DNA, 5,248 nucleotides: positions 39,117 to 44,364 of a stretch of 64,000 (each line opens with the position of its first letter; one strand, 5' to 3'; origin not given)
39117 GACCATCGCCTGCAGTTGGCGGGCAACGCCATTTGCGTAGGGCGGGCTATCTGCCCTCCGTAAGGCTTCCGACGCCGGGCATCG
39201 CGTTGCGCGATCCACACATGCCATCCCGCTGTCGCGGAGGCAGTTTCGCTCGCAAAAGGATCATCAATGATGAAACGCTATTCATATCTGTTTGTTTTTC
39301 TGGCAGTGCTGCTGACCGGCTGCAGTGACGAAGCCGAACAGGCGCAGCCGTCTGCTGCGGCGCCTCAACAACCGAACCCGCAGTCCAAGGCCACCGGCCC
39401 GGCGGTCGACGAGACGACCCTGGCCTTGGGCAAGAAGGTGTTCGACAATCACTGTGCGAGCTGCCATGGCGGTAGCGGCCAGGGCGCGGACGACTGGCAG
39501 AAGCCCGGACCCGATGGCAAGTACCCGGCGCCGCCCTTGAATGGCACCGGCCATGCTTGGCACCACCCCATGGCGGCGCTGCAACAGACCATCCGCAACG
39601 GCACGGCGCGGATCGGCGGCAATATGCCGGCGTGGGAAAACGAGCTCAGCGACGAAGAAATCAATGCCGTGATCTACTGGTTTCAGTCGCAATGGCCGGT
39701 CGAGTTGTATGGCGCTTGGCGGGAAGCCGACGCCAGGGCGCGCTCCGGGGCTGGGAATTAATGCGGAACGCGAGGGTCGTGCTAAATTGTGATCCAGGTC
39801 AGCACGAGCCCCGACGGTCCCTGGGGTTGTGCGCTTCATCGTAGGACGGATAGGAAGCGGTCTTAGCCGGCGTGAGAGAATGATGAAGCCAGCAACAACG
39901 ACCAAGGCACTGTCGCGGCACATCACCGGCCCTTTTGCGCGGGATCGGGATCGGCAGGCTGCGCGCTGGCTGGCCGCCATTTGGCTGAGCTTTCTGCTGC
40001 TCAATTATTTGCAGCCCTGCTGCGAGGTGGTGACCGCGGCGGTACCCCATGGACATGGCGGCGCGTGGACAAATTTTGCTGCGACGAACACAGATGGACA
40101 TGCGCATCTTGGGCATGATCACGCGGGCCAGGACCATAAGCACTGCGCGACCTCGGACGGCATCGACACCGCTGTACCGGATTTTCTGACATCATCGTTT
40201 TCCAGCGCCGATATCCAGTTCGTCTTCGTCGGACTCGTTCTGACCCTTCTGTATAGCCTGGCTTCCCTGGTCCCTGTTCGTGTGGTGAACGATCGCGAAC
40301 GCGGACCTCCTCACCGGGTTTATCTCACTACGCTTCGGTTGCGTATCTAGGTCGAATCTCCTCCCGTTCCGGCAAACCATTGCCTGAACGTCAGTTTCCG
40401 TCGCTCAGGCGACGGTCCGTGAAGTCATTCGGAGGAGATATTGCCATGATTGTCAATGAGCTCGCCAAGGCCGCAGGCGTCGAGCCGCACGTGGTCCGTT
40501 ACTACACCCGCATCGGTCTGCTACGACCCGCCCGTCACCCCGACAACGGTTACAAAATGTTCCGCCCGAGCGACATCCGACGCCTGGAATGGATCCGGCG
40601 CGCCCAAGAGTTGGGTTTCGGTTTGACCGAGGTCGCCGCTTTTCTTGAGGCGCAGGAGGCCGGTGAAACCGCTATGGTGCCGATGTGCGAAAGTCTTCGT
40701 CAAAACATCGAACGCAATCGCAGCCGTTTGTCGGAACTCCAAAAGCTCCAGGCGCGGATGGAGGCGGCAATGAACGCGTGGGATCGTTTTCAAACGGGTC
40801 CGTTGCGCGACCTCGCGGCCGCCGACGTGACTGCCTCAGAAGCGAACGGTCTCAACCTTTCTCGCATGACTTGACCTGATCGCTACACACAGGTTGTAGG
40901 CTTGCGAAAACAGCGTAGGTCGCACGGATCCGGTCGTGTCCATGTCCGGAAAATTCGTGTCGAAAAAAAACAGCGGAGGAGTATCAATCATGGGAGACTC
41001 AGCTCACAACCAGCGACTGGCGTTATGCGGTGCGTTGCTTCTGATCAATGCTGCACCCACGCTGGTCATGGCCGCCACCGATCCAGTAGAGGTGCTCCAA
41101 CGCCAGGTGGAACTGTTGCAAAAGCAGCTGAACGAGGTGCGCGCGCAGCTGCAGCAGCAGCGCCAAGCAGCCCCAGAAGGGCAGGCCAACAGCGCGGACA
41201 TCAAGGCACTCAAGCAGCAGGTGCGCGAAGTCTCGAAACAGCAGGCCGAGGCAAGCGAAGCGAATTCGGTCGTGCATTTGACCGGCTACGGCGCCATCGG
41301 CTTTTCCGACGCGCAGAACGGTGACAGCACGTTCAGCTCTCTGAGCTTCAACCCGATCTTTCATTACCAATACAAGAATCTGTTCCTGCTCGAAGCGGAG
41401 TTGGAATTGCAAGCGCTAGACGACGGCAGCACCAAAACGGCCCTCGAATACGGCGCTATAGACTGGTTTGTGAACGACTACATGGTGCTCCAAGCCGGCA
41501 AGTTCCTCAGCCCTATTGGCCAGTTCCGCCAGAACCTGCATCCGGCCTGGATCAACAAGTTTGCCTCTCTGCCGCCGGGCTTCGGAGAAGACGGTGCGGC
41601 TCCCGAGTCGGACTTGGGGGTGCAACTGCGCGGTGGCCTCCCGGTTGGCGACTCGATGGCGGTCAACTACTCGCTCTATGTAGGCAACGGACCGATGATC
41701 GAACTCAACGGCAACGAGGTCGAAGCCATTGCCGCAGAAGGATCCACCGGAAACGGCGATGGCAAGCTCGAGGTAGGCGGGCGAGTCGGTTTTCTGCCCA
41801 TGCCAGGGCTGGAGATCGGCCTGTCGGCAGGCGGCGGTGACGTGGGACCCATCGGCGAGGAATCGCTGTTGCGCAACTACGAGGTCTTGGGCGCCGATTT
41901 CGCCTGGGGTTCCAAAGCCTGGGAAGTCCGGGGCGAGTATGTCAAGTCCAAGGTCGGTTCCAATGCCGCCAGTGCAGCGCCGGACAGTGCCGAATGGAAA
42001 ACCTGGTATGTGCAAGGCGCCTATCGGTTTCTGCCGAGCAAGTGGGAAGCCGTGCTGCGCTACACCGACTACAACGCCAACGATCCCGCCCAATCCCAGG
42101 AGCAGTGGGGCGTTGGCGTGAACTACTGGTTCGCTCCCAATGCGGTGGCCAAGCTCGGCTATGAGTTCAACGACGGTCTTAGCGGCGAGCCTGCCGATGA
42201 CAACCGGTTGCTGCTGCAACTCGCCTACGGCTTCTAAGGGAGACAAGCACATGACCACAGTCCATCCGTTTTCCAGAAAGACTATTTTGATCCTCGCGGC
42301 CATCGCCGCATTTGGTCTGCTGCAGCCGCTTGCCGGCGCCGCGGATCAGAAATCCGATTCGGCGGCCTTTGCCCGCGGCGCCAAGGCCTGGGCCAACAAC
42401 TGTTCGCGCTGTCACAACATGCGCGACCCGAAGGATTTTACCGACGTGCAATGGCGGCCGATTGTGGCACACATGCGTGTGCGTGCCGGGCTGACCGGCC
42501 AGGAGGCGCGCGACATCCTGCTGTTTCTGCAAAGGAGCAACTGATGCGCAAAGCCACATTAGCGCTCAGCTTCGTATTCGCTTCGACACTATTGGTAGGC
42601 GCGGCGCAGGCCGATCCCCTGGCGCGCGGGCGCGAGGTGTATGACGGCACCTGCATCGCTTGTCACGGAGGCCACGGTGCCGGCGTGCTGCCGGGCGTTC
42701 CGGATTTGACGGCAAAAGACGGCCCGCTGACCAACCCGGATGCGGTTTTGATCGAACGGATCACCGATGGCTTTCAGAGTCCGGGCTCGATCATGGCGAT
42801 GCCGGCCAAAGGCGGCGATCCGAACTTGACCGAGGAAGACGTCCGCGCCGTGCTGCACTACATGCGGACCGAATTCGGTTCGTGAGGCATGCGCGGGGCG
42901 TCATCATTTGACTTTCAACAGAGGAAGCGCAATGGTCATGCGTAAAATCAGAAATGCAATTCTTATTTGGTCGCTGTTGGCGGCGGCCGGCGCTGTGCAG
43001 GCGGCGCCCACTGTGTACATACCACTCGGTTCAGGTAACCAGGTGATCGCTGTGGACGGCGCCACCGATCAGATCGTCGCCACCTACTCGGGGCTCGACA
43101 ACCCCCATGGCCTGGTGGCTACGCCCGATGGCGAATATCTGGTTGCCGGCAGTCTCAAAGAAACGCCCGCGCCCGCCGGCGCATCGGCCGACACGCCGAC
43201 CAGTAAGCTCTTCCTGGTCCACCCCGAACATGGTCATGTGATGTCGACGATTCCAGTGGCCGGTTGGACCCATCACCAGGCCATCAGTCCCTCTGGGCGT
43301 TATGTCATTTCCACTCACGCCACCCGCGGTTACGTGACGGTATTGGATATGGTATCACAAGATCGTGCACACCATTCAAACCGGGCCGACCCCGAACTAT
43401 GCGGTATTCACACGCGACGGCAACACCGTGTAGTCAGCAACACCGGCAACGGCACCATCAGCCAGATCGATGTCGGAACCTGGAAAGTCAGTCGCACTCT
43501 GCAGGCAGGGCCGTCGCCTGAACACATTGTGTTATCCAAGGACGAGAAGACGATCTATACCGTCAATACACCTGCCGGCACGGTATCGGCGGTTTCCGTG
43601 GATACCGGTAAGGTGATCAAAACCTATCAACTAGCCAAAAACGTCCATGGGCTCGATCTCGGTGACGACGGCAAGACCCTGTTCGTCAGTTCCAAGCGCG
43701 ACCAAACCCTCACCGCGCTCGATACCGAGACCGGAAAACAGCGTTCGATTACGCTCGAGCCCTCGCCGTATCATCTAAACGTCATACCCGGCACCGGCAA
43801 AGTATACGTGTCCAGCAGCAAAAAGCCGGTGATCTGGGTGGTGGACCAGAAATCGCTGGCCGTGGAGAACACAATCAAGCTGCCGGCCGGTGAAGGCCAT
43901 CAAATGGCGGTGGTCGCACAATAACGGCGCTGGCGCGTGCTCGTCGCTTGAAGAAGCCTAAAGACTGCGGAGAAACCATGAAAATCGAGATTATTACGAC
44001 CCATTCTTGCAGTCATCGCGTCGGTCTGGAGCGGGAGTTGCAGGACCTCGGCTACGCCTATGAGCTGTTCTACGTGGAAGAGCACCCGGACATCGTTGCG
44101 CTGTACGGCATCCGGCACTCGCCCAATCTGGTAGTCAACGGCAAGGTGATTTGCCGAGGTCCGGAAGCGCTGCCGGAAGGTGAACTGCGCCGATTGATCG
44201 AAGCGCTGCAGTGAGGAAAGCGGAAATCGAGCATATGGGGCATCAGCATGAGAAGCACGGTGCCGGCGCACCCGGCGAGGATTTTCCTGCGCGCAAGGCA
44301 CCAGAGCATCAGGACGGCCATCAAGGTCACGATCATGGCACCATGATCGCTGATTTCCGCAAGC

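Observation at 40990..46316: Uncharacterised six-gene envelope module: porin, two monoheme cytochromes c, YVTN beta-propeller, CxxC-less Trx-fold protein, His-rich CPH-type P1B ATPase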

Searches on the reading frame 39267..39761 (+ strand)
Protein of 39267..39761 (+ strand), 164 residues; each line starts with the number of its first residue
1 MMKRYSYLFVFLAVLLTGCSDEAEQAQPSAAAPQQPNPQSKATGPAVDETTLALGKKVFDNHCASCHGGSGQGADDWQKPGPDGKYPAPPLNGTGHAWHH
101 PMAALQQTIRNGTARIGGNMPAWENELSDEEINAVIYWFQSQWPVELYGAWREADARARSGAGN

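Call 3: search_protein_families(library=pfam, proteins=[window:39267-39761:+], max_evalue=0.01)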
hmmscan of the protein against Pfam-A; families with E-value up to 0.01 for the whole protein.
window:39267-39761:+ (164 aa): 2 families
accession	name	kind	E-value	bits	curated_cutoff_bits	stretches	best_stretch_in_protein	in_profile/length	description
PF13442.11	Cytochrome_CBB3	-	3.4e-15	56.6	27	1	53-138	4-67/68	Cytochrome C oxidase, cbb3-type, subunit III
PF00034.26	Cytochrom_C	-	5.9e-13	50.4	21.3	1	53-143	2-90/90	Cytochrome c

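Call 4: search_protein_families(library=ncbifam, proteins=[window:39267-39761:+], max_evalue=0.01)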
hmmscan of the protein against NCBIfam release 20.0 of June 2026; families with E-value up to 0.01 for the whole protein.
window:39267-39761:+ (164 aa): 10 families
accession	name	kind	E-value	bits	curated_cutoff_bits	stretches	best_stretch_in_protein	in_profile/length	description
TIGR00782.1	ccoP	equivalog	2.7e-10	40.1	179.95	1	46-138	197-277/285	cytochrome-c oxidase, cbb3-type subunit III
NF011054.0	PRK14486.1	equivalog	6.2e-09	35.8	447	1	46-142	209-290/294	putative bifunctional cbb3-type cytochrome c oxidase subunit II/cytochrome c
NF045774.1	cytochro_C551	exception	9e-08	32.1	118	1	1-141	1-108/110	cytochrome c551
NF045930.1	Cytc6PetJCyano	equivalog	1.3e-07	31.5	135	1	51-70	27-46/110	cytochrome c6 PetJ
NF050122.1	bc1_QcrC_actin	exception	1.7e-06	27.5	200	1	36-141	27-116/253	cytochrome bc1 complex diheme cytochrome c subunit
TIGR04494.1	c550_PedF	equivalog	0.00015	21.6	122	1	47-141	46-129/133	cytochrome c-550 PedF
NF045773.1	cytochro_C550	exception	0.0003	20.7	125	1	46-139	43-116/118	cytochrome c550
NF040606.1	CytoC_perox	subfamily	0.0012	18.1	150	1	43-71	289-317/524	di-heme-cytochrome C peroxidase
TIGR03045.1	PS_II_C550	equivalog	0.002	17.8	177.75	1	37-69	34-68/159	photosystem II cytochrome c-550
NF052248.1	SorU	equivalog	0.0029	17.8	100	0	106-136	43-69/72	SorU family sulfite dehydrogenase c-type cytochrome subunit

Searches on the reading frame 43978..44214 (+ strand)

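Call 3: search_protein_families(library=pfam, proteins=[window:43978-44214:+], max_evalue=0.01)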
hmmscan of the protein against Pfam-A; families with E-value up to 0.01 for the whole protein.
window:43978-44214:+ (78 aa): 2 families
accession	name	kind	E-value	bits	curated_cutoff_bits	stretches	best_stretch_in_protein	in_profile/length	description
PF13192.12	Thioredoxin_3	-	6.1e-06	26.6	24.8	1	1-74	1-75/76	Thioredoxin domain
PF00462.30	Glutaredoxin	-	0.0017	19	22.9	1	3-58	1-60/60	Glutaredoxin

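Call 4: search_protein_families(library=ncbifam, proteins=[window:43978-44214:+], max_evalue=0.01)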
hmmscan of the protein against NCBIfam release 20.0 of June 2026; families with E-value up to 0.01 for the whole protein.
window:43978-44214:+ (78 aa): 1 family
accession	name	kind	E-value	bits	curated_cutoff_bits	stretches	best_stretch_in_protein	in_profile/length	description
TIGR00412.2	redox_disulf_2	subfamily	0.00011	22.6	62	1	18-64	20-65/75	MTH895/ArsE family thioredoxin-like protein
